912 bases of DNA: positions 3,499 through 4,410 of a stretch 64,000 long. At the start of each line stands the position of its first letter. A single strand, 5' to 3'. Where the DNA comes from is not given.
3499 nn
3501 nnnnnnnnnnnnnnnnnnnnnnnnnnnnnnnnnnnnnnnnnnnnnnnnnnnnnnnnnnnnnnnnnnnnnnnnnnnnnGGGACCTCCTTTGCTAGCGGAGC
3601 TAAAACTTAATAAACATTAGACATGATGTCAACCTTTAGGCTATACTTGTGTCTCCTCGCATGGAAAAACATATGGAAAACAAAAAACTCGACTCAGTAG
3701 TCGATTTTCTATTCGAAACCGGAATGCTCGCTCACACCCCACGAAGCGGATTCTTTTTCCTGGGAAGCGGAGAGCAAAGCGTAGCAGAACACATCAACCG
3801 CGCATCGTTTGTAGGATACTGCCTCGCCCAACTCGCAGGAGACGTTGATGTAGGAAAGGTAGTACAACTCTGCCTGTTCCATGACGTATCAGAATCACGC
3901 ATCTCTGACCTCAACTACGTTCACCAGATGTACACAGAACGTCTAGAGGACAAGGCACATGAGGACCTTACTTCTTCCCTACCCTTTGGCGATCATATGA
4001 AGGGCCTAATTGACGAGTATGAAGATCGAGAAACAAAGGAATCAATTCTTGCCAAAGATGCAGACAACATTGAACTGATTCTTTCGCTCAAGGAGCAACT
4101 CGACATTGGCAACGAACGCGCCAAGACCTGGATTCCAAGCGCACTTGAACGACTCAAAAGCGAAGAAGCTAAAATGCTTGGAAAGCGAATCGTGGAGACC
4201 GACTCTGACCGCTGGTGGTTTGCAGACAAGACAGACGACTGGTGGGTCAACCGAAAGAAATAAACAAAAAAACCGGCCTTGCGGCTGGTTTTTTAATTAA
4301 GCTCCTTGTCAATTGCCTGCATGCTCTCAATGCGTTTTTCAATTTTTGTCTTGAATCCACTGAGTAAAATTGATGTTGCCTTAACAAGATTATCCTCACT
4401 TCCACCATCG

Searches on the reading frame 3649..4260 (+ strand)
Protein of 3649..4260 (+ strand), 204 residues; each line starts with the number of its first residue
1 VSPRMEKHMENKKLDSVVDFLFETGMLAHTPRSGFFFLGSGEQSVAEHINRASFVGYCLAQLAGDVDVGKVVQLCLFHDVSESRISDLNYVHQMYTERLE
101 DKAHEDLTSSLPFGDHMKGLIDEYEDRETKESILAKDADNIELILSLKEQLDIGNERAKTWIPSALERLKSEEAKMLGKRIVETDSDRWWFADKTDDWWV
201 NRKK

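Call 78: search_protein_families(library=pfam, max_evalue=0.0001, proteins=[window:3649-4260:+])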
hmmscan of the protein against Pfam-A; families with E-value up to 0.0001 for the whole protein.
window:3649-4260:+ (204 aa): 2 families
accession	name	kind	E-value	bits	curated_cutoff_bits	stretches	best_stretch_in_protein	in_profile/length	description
PF13023.12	HD_3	-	3.3e-25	89.3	22.5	1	26-172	3-156/165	HD domain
PF12917.13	YfbR-like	-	7.7e-09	35.9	25.9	1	42-176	23-173/182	5'-deoxynucleotidase YfbR-like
